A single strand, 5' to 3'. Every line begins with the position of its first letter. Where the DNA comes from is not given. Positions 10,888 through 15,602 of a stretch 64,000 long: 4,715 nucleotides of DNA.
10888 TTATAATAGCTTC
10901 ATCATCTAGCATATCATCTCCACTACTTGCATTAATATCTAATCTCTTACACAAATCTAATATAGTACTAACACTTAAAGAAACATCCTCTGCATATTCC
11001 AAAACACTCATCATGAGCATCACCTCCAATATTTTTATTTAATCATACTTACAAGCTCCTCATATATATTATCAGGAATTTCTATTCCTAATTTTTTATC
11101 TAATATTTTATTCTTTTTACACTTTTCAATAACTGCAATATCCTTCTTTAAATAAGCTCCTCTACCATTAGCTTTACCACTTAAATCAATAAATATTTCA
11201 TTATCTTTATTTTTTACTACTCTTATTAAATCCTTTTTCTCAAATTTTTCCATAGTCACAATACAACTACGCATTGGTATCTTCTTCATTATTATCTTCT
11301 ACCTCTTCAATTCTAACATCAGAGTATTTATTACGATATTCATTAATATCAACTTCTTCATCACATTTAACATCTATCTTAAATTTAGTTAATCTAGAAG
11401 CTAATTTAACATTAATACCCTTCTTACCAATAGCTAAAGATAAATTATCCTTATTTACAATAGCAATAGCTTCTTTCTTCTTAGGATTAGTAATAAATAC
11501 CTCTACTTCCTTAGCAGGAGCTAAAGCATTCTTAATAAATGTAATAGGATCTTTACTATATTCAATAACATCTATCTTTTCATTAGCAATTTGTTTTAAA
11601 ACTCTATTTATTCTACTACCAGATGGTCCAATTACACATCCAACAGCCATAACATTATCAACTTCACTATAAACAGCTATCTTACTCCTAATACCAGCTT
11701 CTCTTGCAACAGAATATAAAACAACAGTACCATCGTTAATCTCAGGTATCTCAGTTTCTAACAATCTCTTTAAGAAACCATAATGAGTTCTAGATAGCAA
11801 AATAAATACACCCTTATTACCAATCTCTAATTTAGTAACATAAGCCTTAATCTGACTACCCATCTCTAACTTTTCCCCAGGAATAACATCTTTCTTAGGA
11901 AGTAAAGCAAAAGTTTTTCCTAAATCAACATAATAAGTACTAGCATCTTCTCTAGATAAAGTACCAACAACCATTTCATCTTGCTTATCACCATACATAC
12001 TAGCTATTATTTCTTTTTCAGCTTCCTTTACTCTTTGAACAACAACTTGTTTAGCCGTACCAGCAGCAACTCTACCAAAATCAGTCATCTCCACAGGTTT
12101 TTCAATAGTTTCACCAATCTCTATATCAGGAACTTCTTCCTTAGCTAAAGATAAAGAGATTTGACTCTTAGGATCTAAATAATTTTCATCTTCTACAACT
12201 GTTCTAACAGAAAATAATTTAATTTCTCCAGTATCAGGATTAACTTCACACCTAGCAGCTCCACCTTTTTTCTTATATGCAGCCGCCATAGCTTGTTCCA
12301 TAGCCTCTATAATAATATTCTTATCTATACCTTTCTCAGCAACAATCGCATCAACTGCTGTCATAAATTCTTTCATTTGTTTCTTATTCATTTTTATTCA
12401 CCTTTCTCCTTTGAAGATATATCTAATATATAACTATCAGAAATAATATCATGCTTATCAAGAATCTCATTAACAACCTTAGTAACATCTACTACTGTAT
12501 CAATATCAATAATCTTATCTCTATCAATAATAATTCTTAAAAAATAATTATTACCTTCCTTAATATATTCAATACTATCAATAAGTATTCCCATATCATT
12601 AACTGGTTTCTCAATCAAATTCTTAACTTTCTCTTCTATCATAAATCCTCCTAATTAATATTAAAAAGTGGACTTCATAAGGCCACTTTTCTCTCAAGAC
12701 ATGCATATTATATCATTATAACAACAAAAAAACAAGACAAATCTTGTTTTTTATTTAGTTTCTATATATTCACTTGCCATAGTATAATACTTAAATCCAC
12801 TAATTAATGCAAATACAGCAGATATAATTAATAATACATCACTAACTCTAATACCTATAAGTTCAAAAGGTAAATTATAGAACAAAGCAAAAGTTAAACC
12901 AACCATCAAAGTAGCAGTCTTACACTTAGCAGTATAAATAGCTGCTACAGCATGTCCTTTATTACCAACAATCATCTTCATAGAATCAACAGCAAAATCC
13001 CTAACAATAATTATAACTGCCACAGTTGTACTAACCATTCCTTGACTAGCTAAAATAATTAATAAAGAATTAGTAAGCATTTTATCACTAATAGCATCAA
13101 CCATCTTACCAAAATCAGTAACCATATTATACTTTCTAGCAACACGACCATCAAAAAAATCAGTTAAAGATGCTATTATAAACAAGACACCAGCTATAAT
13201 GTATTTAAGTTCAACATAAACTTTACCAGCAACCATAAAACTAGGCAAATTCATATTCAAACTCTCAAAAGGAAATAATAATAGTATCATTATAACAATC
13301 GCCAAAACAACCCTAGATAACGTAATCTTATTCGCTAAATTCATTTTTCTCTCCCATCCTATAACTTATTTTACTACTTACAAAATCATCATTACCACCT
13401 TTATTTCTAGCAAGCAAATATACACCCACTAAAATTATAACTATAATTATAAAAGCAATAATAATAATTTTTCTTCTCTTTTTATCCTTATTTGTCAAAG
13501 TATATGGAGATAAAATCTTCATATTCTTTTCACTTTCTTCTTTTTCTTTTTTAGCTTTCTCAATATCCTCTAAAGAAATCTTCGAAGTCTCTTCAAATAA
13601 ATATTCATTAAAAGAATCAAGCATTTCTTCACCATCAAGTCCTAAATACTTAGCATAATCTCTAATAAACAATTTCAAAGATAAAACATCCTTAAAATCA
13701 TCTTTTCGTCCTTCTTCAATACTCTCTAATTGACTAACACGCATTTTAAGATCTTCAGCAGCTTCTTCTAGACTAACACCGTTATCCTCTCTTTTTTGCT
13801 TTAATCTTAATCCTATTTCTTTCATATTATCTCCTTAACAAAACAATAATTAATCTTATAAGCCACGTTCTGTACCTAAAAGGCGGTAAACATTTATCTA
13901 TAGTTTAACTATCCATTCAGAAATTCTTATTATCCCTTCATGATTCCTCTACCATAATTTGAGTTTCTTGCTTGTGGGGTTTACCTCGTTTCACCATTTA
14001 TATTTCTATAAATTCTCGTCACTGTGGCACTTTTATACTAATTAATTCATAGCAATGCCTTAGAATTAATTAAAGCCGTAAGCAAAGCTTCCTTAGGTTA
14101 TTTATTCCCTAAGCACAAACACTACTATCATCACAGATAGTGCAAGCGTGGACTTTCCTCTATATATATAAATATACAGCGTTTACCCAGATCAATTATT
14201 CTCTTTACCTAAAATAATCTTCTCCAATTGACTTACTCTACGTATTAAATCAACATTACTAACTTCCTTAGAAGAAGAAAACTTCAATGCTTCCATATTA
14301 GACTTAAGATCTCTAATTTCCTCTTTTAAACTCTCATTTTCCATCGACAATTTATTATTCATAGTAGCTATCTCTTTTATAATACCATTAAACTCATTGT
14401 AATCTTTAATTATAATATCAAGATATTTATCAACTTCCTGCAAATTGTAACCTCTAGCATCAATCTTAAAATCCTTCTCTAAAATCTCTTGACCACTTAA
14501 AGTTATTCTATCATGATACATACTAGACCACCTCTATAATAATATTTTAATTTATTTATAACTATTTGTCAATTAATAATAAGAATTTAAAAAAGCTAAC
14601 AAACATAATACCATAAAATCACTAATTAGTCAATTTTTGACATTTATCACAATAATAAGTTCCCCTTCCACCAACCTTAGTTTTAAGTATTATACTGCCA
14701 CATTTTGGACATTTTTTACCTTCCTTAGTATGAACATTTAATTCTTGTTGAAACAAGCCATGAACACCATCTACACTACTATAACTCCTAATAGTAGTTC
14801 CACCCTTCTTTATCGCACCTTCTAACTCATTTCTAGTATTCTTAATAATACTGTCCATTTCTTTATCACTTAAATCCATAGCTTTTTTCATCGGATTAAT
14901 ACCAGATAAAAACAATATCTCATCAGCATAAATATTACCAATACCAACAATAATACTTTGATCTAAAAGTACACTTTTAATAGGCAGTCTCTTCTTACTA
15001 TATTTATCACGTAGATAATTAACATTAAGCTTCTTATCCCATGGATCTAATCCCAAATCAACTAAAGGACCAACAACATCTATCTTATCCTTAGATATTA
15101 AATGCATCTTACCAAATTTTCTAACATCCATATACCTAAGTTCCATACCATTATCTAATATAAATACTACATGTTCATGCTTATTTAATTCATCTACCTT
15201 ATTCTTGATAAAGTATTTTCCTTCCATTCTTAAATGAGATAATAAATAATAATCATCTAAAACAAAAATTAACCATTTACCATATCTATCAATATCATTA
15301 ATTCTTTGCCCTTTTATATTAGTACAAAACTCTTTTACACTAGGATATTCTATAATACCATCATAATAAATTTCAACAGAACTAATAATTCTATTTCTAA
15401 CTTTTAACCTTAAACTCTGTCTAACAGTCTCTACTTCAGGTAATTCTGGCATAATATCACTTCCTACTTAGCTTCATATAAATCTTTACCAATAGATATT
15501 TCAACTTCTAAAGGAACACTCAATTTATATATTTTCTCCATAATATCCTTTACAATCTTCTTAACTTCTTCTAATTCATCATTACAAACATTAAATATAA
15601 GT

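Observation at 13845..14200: Compact type-B RNase P RNA wedged between gpsB and rodZ, with its P1 stem built from the last gpsB codons and stop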

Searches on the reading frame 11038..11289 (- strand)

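Call 53: search_protein_families(library=pfam, proteins=[window:11038-11289:-])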
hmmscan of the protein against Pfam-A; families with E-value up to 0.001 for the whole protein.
window:11038-11289:- (84 aa): 1 family
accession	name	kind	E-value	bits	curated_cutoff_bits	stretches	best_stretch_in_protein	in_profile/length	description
PF04296.18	YlxR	-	8.3e-27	93.3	26.9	1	7-79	1-73/75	Protein of unknown function (DUF448)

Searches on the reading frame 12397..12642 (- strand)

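Call 53: search_protein_families(library=pfam, proteins=[window:12397-12642:-])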
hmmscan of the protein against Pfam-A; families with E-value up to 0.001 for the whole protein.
window:12397-12642:- (82 aa): 1 family
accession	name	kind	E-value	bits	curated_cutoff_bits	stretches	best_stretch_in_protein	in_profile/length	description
PF02576.22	RimP_N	-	3.9e-15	56.4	22.7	1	9-77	1-69/73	RimP N-terminal domain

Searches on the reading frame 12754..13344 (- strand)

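Call 6: search_protein_families(library=pfam, proteins=[window:12754-13344:-])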
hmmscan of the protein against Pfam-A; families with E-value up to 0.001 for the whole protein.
window:12754-13344:- (197 aa): 1 family
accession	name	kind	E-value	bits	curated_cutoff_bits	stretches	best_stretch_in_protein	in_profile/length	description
PF01066.26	CDP-OH_P_transf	-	1.4e-31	110.4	22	1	1-180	1-151/152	CDP-alcohol phosphatidyltransferase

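Call 43: search_protein_families(library=ncbifam, proteins=[window:12754-13344:-])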
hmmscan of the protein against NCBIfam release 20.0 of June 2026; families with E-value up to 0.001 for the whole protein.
window:12754-13344:- (197 aa): 7 families
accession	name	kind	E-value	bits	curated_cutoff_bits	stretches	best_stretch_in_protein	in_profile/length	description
TIGR00560.1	pgsA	equivalog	2e-40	139.3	109.1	1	1-193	1-179/183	CDP-diacylglycerol--glycerol-3-phosphate 3-phosphatidyltransferase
NF008090.0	PRK10832.1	equivalog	5.3e-16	59.2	304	1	33-191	17-176/182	CDP-diacylglycerol--glycerol-3-phosphate 3-phosphatidyltransferase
NF053678.1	ClpnSynClsA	equivalog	1.6e-12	48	240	1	46-174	28-149/180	cardiolipin synthase ClsA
NF040950.1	archin_ph_syn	equivalog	3.9e-07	30.1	180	1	37-119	39-123/191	archaetidylinositol phosphate synthase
TIGR00473.1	pssA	equivalog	4.6e-06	26.8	107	1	49-89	21-61/153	CDP-diacylglycerol--serine O-phosphatidyltransferase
NF041135.1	IPPtranDIPPsyn_Thcocales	equivalog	3e-05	23.2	580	1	42-112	268-338/419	bifunctional L-myo-inositol-1-phosphate cytidylyltransferase/CDP-L-myo-inositol myo-inositolphosphotransferase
NF052561.1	PIPSynBT1523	equivalog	0.00051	19.8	350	1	43-89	54-101/232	hypothetical protein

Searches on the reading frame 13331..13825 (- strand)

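Call 6: search_protein_families(library=pfam, proteins=[window:13331-13825:-])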
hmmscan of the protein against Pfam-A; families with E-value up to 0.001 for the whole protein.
window:13331-13825:- (165 aa): 6 families
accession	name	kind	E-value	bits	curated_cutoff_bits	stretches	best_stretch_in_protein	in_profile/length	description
PF13413.12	HTH_25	-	1.8e-16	60.2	24.6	1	7-68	1-62/62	Helix-turn-helix domain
PF13560.12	HTH_31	-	2e-07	31.7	27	1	3-68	1-61/64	Helix-turn-helix domain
PF12844.13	HTH_19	-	5.8e-07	29.8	30.2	1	7-69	3-58/64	Helix-turn-helix domain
PF01381.28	HTH_3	-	0.00035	21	23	0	8-40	1-33/55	Helix-turn-helix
PF23630.1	Death_TNFRSF11B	-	0.00046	20.9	27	1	81-119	33-71/72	Tumor Necrosis Factor Receptor Superfamily Member 11B death domain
PF04415.17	DUF515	-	0.00099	18.1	29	0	89-137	5-49/449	Protein of unknown function (DUF515)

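Call 43: search_protein_families(library=ncbifam, proteins=[window:13331-13825:-])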
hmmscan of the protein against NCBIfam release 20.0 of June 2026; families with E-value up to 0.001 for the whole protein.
window:13331-13825:- (165 aa): 2 families
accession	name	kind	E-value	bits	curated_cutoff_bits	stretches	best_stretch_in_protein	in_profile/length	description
NF041534.1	rodZ_Strepcoccus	equivalog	5.2e-08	32.4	375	1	2-105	4-102/275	cytoskeleton protein RodZ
NF008109.0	PRK10856.1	equivalog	1.3e-07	31.7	208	1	4-84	15-95/334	cytoskeleton protein RodZ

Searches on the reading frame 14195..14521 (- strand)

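Call 6: search_protein_families(library=pfam, proteins=[window:14195-14521:-])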
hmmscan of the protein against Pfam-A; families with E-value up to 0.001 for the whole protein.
window:14195-14521:- (109 aa): 2 families
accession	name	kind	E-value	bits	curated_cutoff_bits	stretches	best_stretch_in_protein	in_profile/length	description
PF05103.18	DivIVA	-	4.8e-09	36.7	28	1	9-68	2-58/131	DivIVA protein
PF04977.20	DivIC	-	0.00018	21.7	28.9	1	39-79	17-57/80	Septum formation initiator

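Call 43: search_protein_families(library=ncbifam, proteins=[window:14195-14521:-])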
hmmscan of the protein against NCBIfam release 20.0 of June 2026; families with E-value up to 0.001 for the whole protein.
window:14195-14521:- (109 aa): 4 families
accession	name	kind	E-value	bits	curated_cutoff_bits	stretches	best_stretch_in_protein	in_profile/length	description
NF010725.0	PRK14127.1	equivalog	2e-25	89.3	91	1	3-106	3-105/111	cell division regulator GpsB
TIGR03544.1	DivI1A_domain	domain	4e-08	32.8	22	1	8-41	1-34/34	DivIVA domain-containing protein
NF045995.1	MAG0865_DivIVA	hypoth_equivalog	9.7e-06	25.7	55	0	12-44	7-39/69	MAG0865 family DivIVA-related protein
NF050102.1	DivIVA_Wag31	equivalog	0.00066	19.7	260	0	20-79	18-70/256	DivIVA-like cell division protein Wag31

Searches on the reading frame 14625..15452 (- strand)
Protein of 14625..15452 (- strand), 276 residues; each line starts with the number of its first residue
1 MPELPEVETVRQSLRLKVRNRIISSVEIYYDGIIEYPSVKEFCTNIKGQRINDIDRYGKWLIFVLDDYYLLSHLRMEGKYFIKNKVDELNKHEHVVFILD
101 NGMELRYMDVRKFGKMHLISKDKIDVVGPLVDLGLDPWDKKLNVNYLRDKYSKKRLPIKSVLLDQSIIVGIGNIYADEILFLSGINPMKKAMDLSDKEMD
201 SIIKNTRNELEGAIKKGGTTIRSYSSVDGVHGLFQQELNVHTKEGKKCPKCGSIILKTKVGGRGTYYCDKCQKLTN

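Call 6: search_protein_families(library=pfam, proteins=[window:14625-15452:-])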
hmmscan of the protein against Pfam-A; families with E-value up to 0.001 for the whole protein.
window:14625-15452:- (276 aa): 3 families
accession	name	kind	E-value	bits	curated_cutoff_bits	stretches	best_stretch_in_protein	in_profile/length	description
PF01149.29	Fapy_DNA_glyco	-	1e-33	116.9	25.5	1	1-116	1-117/117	Formamidopyrimidine-DNA glycosylase N-terminal domain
PF06831.19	H2TH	-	2.4e-26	92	34.7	1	133-223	1-91/93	Formamidopyrimidine-DNA glycosylase H2TH domain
PF06827.20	zf-FPG_IleRS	-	1.6e-10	41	21.3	1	245-273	1-29/30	Zinc finger found in FPG and IleRS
